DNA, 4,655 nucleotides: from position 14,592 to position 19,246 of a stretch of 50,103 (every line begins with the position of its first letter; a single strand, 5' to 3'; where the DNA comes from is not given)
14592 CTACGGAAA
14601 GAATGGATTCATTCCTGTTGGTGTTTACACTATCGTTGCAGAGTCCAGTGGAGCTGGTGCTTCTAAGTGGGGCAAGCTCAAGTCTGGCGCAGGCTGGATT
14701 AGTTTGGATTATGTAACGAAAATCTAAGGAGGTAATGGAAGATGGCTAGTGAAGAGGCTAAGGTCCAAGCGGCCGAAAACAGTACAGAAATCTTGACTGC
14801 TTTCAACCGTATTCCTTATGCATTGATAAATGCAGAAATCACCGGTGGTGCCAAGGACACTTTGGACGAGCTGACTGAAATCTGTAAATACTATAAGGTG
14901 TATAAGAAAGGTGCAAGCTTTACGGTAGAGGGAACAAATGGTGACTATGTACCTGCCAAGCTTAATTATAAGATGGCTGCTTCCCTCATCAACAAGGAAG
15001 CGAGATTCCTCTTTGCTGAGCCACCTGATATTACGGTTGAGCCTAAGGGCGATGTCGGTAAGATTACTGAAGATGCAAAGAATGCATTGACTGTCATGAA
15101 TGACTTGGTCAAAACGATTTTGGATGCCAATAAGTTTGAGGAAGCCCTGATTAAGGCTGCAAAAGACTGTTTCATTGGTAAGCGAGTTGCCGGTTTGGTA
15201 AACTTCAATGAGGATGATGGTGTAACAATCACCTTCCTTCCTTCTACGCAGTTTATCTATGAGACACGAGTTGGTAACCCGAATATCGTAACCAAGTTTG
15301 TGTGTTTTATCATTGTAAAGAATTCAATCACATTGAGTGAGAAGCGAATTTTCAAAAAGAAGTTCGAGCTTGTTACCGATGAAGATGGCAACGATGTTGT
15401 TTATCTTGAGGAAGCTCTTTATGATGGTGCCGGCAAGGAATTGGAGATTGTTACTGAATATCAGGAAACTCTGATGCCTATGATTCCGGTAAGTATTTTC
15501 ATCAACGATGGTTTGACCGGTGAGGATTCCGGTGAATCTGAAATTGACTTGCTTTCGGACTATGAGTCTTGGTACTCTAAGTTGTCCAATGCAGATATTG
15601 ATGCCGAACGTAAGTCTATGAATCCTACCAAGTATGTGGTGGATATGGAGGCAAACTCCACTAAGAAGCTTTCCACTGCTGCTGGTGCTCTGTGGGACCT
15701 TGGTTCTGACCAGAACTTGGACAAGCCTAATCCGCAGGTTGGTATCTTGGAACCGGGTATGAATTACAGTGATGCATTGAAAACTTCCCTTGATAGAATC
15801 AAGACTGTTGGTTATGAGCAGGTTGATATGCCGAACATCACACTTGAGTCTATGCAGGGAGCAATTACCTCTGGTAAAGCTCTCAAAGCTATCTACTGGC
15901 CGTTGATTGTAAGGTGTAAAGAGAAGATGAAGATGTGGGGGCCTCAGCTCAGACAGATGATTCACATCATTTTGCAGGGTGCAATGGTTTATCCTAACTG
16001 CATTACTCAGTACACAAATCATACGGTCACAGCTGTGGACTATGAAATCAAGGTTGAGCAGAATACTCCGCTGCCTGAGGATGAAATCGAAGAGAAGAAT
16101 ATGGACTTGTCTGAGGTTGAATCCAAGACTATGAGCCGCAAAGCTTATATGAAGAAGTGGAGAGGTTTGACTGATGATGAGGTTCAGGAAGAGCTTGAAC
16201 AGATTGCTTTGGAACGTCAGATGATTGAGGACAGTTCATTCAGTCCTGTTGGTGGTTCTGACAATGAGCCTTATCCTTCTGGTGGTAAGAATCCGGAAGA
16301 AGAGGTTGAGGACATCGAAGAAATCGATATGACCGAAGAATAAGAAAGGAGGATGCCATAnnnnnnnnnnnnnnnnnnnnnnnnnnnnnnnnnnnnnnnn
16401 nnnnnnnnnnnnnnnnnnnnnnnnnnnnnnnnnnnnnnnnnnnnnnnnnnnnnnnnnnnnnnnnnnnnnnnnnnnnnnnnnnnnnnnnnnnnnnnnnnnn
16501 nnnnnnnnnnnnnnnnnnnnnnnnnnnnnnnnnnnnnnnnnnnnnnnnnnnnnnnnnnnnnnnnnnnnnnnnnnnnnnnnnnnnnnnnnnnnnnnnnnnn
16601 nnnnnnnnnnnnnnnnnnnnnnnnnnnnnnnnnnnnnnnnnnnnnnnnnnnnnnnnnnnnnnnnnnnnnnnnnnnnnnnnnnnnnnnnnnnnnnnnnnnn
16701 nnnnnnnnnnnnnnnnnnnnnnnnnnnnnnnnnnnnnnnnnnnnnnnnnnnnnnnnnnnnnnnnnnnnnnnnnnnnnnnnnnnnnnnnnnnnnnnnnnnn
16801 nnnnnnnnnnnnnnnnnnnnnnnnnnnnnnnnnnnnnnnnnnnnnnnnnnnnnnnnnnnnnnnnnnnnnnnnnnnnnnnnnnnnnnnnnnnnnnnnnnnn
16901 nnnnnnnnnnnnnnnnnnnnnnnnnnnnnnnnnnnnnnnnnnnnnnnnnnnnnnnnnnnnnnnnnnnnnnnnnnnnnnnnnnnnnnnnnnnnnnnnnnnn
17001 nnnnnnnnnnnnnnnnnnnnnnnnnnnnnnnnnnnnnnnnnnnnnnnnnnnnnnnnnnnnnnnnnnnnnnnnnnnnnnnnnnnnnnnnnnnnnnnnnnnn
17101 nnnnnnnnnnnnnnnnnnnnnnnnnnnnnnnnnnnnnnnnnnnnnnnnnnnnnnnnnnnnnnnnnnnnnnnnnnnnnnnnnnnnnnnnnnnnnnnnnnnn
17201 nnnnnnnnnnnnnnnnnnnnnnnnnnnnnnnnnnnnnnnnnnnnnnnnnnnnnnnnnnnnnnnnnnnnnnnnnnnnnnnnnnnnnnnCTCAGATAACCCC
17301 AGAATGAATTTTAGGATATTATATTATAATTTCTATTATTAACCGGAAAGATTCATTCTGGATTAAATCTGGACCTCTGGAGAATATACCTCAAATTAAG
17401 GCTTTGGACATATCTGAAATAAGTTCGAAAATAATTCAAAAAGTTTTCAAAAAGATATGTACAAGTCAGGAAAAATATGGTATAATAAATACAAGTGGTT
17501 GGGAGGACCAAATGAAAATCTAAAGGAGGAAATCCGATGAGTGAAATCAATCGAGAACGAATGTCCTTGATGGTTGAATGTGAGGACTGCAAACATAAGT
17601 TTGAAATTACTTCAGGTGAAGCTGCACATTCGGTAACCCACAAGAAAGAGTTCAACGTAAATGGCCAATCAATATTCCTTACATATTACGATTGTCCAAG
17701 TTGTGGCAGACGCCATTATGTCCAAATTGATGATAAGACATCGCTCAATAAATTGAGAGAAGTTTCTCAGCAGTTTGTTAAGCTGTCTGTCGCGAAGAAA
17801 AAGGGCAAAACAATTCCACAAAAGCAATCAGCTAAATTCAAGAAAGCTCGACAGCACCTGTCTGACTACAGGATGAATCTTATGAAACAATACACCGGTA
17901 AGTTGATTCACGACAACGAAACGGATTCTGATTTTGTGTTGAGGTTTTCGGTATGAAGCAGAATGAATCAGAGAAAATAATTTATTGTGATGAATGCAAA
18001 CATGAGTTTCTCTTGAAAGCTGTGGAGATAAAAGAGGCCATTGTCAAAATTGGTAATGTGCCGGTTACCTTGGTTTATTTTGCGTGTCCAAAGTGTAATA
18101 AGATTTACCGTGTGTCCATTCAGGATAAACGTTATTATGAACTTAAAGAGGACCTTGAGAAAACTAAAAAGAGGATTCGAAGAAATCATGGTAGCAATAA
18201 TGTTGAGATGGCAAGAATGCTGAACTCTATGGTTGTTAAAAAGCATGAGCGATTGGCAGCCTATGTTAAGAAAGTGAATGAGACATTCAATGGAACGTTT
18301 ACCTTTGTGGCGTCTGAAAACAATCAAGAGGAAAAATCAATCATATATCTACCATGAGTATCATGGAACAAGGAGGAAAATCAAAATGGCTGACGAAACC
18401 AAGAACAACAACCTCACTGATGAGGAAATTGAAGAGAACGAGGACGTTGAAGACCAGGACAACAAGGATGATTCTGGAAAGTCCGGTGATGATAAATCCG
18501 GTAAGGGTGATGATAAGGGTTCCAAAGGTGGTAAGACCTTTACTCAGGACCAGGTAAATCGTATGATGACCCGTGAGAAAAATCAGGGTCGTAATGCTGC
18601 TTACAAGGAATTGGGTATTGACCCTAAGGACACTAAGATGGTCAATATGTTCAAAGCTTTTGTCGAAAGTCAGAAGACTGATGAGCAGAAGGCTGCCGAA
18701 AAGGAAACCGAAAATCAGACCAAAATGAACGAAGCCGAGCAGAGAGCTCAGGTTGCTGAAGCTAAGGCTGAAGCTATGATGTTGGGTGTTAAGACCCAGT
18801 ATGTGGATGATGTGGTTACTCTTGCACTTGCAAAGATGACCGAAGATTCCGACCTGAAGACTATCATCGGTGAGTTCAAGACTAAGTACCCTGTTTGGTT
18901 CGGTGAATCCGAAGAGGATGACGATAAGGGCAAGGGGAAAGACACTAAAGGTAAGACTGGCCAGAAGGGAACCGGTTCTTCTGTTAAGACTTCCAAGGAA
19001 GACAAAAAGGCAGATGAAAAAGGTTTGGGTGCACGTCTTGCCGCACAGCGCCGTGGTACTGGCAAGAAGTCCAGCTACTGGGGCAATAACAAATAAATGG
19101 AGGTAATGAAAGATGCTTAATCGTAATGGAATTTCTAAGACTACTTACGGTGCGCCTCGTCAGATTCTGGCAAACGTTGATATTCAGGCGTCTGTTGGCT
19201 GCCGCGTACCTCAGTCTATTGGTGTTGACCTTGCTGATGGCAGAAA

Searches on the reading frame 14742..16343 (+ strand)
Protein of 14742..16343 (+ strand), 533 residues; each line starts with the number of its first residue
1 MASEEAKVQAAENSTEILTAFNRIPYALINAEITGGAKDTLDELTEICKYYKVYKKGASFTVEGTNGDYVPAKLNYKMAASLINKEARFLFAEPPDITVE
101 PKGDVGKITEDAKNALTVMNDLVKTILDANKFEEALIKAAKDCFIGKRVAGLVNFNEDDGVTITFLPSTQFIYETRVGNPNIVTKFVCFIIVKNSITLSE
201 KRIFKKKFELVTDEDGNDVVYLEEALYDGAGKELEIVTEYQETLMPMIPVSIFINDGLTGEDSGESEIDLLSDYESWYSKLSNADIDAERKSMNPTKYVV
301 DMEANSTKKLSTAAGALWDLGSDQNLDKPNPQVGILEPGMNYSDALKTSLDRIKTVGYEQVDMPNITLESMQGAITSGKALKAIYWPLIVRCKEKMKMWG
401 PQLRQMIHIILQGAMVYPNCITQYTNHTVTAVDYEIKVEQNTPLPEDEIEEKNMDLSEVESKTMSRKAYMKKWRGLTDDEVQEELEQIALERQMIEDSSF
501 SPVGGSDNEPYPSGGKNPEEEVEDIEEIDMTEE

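Call 12: search_protein_families(library=phrogs, proteins=[window:14742-16343:+])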
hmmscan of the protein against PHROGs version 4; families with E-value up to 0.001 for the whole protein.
window:14742-16343:+ (533 aa): 2 families
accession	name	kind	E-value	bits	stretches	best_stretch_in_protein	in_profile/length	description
phrog_64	-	head and packaging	4.1e-34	118.9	1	49-498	95-501/547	portal protein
phrog_533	-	head and packaging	5.5e-15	55.9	2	393-494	388-482/495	portal protein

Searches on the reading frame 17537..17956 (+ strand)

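Call 13: search_protein_families(library=phrogs, proteins=[window:17537-17956:+])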
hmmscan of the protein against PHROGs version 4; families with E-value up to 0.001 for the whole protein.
window:17537-17956:+ (139 aa): 2 families
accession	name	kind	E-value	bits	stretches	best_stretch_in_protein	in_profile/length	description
phrog_1315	-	unknown function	2.3e-07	32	1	9-118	3-104/108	-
phrog_4875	-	unknown function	0.0006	20.9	0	9-84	9-63/77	-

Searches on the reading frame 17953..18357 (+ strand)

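Call 13: search_protein_families(library=phrogs, proteins=[window:17953-18357:+])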
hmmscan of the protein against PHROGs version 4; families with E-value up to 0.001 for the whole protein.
window:17953-18357:+ (134 aa): 2 families
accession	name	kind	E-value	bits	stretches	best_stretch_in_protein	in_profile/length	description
phrog_1315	-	unknown function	9.3e-12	46.1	1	9-109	6-102/108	-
phrog_32649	-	unknown function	0.00027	21.8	1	41-122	163-244/276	-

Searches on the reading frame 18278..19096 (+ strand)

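Call 13: search_protein_families(library=phrogs, proteins=[window:18278-19096:+])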
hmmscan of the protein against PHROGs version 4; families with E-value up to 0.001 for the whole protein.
window:18278-19096:+ (272 aa): 2 families
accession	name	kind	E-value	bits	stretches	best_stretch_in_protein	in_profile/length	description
phrog_2303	-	head and packaging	3e-23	83.8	1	56-240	19-205/219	head scaffolding protein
phrog_1793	-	head and packaging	1.2e-07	33.1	1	53-163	13-113/193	head scaffolding protein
